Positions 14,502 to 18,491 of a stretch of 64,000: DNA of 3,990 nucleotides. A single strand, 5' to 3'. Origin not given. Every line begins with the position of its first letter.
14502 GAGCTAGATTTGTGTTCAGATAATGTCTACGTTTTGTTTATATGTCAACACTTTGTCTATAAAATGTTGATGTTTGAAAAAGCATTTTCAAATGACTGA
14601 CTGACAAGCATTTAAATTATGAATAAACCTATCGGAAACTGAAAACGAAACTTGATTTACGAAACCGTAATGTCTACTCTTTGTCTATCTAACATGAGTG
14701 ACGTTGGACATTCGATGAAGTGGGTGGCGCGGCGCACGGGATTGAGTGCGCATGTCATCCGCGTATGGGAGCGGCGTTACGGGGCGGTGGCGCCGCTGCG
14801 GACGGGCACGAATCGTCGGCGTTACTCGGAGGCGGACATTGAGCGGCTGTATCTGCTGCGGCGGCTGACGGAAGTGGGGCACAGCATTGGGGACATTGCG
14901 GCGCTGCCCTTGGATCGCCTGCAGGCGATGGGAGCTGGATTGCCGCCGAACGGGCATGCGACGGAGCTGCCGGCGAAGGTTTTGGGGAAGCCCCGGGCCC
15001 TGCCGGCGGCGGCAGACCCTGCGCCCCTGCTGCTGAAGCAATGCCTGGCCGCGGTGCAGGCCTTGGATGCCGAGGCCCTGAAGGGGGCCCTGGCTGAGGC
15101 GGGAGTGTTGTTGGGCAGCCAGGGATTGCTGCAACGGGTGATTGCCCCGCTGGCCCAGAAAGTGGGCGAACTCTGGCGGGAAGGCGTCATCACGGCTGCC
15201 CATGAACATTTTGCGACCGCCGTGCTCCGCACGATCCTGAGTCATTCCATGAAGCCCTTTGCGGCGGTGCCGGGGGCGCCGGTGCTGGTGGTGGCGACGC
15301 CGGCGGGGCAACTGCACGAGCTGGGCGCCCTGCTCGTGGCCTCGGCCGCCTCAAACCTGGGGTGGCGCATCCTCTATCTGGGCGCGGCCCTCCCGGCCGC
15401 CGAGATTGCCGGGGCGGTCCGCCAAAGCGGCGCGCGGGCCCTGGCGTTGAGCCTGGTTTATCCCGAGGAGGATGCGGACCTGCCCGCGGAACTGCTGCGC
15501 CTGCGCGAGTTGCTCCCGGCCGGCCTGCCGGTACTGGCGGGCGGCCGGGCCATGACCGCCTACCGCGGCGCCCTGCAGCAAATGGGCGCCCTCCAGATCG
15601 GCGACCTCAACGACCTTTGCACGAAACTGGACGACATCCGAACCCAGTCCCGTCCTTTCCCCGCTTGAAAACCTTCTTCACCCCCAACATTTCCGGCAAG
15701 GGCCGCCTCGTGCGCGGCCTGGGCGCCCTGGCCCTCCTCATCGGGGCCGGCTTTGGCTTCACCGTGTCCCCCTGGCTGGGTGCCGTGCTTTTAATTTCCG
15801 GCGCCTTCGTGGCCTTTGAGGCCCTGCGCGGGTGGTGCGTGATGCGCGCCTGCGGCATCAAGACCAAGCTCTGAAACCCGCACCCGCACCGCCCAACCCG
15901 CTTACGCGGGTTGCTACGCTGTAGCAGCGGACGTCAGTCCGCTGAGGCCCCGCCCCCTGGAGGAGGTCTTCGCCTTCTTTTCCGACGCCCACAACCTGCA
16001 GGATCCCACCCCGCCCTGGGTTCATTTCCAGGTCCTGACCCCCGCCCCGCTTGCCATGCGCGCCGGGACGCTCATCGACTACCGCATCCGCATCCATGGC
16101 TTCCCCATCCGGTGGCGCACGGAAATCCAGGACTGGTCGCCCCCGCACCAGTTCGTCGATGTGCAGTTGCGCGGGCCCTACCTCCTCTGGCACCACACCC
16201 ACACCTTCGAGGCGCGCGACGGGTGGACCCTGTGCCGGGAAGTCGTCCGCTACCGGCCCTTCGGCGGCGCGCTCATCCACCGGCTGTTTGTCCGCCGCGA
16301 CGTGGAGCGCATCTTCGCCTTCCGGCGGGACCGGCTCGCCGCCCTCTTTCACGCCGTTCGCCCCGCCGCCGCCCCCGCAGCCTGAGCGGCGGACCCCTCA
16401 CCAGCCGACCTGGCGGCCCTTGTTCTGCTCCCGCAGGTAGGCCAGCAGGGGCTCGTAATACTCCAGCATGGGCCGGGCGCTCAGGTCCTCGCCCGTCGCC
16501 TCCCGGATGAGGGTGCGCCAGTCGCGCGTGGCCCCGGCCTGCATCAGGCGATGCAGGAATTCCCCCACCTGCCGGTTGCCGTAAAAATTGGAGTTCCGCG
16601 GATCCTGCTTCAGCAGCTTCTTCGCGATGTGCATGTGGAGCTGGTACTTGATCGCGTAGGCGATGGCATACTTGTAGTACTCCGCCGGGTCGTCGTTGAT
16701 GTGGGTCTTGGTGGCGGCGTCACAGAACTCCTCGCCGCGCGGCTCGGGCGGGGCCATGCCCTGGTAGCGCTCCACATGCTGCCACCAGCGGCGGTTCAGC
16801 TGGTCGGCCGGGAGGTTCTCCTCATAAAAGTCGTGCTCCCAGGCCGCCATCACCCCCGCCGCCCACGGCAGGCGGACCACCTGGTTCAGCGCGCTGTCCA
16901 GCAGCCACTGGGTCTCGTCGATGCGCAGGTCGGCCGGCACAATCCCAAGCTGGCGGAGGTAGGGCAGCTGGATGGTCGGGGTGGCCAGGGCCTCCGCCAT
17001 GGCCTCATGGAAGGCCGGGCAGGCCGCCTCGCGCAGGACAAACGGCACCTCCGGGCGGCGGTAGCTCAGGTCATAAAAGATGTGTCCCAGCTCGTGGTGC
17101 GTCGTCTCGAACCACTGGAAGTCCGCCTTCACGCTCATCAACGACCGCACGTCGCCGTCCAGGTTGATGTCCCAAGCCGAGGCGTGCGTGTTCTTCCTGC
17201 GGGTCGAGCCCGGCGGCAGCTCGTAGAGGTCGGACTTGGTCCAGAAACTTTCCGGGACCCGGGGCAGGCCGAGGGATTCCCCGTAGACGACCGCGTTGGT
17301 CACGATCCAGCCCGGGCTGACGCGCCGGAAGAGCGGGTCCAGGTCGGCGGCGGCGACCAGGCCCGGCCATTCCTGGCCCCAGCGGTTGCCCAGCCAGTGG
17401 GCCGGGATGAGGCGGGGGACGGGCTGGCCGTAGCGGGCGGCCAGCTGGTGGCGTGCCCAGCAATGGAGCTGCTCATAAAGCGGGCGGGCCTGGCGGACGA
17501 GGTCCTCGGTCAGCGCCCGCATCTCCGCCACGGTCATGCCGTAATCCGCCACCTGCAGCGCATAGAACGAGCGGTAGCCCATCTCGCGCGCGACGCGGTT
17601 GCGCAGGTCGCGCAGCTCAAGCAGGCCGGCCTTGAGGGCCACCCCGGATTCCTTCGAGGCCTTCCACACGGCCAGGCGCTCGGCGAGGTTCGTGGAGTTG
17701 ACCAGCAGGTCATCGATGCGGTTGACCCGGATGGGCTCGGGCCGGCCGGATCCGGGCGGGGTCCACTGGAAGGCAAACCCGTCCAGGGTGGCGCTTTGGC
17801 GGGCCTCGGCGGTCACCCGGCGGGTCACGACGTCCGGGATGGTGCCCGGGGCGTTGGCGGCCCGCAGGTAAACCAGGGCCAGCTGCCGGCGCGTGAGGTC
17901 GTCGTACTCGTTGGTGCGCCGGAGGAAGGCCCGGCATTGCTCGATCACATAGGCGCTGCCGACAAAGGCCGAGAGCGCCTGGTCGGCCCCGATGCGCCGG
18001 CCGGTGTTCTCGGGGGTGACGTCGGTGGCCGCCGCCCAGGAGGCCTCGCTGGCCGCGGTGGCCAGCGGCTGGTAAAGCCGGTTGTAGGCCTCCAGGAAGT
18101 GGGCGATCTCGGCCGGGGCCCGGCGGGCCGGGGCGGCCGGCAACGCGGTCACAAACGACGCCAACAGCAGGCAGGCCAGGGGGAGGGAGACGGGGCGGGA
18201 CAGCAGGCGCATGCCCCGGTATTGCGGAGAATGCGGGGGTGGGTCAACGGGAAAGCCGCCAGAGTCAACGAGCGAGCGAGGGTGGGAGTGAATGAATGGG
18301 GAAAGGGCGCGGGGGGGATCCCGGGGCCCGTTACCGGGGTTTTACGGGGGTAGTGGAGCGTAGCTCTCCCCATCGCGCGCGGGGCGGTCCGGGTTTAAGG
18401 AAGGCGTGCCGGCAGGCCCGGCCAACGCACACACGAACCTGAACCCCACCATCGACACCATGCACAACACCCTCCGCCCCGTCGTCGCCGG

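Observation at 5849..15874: CarH-type B12 photoreceptor divergent from a sigma-70 gene that heads a translationally coupled carotenoid-acid glycoside-ester operon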

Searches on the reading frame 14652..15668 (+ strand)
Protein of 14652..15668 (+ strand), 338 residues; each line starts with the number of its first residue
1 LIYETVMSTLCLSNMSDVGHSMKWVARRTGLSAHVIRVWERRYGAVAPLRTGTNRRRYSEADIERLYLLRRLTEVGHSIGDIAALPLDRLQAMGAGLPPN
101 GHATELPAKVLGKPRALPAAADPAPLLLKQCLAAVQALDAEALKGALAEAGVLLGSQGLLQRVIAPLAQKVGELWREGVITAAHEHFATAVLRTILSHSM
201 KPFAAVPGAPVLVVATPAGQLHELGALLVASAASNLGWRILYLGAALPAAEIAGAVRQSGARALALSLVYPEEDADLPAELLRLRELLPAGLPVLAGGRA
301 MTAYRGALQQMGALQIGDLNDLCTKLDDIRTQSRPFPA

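Call 4: search_protein_families(library=pfam, proteins=[window:14652-15668:+], max_evalue=0.01)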
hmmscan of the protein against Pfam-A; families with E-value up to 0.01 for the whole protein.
window:14652-15668:+ (338 aa): 4 families
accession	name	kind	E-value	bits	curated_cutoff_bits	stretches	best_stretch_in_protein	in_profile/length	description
PF13411.12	MerR_1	-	2.3e-17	63.3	21.6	1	21-84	2-64/69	MerR HTH family regulatory protein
PF02310.24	B12-binding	-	2.6e-10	40.6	32.1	1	212-312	3-104/121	B12 binding domain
PF02607.22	B12-binding_2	-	2.2e-09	37.8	23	1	128-198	2-72/74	B12 binding domain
PF00376.29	MerR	-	1e-06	28.8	28.2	1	25-58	5-38/38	MerR family regulatory protein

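Call 5: search_protein_families(library=ncbifam, proteins=[window:14652-15668:+], max_evalue=0.01)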
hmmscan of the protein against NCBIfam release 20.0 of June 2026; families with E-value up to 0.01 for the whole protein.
window:14652-15668:+ (338 aa): 16 families
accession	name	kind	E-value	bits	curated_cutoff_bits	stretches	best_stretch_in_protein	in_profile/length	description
NF052513.1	TransRegCarH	equivalog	1.1e-33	116.7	400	1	24-324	11-272/274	HTH-type transcriptional repressor CarH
TIGR02044.1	CueR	equivalog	3.4e-08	33.6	147.4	1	25-85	6-66/127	Cu(I)-responsive transcriptional regulator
NF047375.1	HeatShock_HspR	equivalog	9.7e-07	28.7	105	1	25-79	9-63/92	heat shock protein transcriptional repressor HspR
NF047996.1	corrin_MtgC_2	exception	1.9e-06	27.5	370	1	156-269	39-149/212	glycine betaine-specific corrinoid protein MtgC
NF011617.0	PRK15043.1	equivalog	2e-05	24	417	1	30-82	14-66/243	HTH-type transcriptional regulator MlrA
TIGR02051.1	MerR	equivalog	3.4e-05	24.1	150.85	1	25-85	5-65/124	mercury resistance transcriptional regulator MerR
NF007590.0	PRK10227.1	equivalog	5.3e-05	23.3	244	1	24-81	5-62/135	Cu(I)-responsive transcriptional regulator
NF047377.1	heat_HspR_dupli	exception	5.9e-05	22.6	300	1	34-74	20-60/214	heat shock protein transcriptional repressor HspR, fused homodimer type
NF053740.1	TransRegTnrAGPos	equivalog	8.7e-05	22.7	140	1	24-68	17-60/108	hypothetical protein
NF041849.1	trans_regNmlR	equivalog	0.00018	21.5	175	1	22-80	3-61/117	stress response transcriptional regulator NmlR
NF050798.1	TF_FtsR_Actino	equivalog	0.00068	19.8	150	1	35-67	21-52/223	transcriptional regulator FtsR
TIGR01950.1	SoxR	equivalog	0.0017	18.1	116.9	1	25-84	7-65/142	redox-sensitive transcriptional activator SoxR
TIGR02082.1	metH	equivalog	0.0022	15.6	1010.85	1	211-302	735-825/1182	methionine synthase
NF010315.0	PRK13752.1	subfamily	0.0032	17.5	261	1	25-85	13-73/144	mercury resistance transcriptional regulator MerR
TIGR02047.1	CadR-PbrR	equivalog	0.0058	16.7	151.45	0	25-84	6-65/127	Cd(II)/Pb(II)-responsive transcriptional regulator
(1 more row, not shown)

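Call 21: search_solved_structures(query=window:14694-15668:+, max_evalue=0.001, show_alignments=2)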
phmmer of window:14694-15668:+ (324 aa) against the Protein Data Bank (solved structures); distinct sequences matched with E-value up to 0.001: 19.
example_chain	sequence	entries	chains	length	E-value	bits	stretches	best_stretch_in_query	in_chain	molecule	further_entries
3whp_A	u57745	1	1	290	7.2e-27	97.7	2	133-305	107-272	Probable transcriptional regulator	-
5c8d_A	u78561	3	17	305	8.9e-27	97.4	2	133-305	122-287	Light-dependent transcriptional regulator CarH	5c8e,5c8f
5c8a_A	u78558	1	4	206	5.1e-18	68.6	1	133-306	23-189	Light-dependent transcriptional regulator CarH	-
8c31_A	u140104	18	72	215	5.7e-18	68.5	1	133-306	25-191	Probable transcriptional regulator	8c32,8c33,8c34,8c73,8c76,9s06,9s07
8c35_A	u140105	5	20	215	1.1e-17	67.5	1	133-306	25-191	Probable transcriptional regulator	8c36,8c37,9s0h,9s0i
8j2w_A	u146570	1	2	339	2e-12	50.3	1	143-286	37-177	Cobalamin-binding protein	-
8j2x_A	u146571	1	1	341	2e-12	50.2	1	143-286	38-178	Cobalamin-binding protein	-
8jbs_A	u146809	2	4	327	1.4e-10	44.2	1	132-254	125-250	Putative cobalamin binding protein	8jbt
2jml_A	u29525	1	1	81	1.9e-07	33.9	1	8-68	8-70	DNA BINDING DOMAIN/TRANSCRIPTIONAL REGULATOR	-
8j2y_A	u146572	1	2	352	2e-07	33.8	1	145-288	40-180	GGDEF domain-containing protein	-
8ssd_A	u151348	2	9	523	7.9e-07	31.9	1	155-289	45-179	Methionine synthase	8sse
9cbo_A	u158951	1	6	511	8.4e-07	31.8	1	154-289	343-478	Methionine synthase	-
8ssc_A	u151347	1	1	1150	2e-06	30.5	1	155-289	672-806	Methionine synthase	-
9cbq_A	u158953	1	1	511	2.1e-06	30.4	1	154-289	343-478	Methionine synthase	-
9cbp_A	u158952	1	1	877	3e-06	29.9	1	155-289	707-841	Methionine synthase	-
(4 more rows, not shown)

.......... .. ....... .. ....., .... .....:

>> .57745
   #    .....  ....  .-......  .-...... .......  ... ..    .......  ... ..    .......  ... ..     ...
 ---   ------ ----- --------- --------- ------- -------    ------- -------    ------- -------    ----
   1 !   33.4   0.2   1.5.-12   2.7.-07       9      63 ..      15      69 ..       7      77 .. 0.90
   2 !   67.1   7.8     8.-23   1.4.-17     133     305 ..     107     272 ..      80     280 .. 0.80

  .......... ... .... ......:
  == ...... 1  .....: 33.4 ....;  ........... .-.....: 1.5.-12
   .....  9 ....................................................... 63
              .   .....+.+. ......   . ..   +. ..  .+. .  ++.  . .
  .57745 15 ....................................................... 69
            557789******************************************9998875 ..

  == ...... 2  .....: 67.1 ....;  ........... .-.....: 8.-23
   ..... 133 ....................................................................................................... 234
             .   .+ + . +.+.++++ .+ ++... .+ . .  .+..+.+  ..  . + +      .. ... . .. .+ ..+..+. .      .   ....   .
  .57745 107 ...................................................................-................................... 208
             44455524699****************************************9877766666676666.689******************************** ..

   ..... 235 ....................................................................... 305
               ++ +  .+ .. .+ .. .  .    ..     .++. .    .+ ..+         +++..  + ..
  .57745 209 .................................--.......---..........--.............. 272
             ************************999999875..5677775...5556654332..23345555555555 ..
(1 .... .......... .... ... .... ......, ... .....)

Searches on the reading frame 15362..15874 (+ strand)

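Call 4: search_protein_families(library=pfam, proteins=[window:15362-15874:+], max_evalue=0.01)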
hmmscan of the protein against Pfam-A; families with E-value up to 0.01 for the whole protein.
window:15362-15874:+ (170 aa): 1 family
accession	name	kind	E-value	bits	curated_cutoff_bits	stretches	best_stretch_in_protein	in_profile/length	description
PF11127.14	YgaP-like_TM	-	1.1e-05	25.9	25.3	1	107-163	2-56/66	Inner membrane protein YgaP-like, transmembrane domain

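Call 5: search_protein_families(library=ncbifam, proteins=[window:15362-15874:+], max_evalue=0.01)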
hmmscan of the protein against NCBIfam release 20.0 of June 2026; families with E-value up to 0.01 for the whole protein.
window:15362-15874:+ (170 aa): 0 families

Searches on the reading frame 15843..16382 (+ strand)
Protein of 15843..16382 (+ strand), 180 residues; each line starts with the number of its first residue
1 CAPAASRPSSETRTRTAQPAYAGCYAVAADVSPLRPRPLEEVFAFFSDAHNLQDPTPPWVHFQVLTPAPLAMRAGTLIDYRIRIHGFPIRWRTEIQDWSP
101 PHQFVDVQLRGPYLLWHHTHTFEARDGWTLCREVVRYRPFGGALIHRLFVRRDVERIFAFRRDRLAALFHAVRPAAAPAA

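Call 13: search_protein_families(library=pfam, proteins=[window:15843-16382:+], max_evalue=0.001)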
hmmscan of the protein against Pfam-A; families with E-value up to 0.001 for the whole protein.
window:15843-16382:+ (180 aa): 2 families
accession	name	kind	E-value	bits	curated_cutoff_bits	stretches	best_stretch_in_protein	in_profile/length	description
PF03364.25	Polyketide_cyc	-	1.1e-05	26.2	23.4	1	36-146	2-107/126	Polyketide cyclase / dehydrase and lipid transport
PF10604.15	Polyketide_cyc2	-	0.00083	20.1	27.4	0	36-168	11-140/142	Polyketide cyclase / dehydrase and lipid transport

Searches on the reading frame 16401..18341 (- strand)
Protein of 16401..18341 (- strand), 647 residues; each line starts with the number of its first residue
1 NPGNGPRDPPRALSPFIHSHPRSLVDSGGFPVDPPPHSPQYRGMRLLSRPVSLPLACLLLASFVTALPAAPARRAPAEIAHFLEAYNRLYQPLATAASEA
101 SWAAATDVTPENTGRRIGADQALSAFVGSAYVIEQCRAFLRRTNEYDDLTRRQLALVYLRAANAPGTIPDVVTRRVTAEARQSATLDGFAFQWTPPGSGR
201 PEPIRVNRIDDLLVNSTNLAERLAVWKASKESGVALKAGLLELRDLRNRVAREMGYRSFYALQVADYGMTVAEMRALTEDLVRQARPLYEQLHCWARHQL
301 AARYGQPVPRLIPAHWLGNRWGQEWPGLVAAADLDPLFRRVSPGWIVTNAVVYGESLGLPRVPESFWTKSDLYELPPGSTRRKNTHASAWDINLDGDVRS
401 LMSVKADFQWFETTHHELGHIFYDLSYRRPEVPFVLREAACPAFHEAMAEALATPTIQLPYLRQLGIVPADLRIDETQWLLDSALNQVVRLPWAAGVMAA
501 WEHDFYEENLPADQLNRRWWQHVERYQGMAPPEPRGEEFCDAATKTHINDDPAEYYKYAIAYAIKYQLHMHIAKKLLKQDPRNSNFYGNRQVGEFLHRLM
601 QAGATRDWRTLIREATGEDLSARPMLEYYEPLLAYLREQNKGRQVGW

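Call 13: search_protein_families(library=pfam, proteins=[window:16401-18341:-], max_evalue=0.001)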
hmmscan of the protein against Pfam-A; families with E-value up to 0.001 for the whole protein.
window:16401-18341:- (647 aa): 2 families
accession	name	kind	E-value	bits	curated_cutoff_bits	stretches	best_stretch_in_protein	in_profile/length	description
PF01401.24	Peptidase_M2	-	2.9e-93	313.9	23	1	78-647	6-581/581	Angiotensin-converting enzyme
PF01432.26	Peptidase_M3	-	2.2e-08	34.3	27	1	497-628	329-454/457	Peptidase family M3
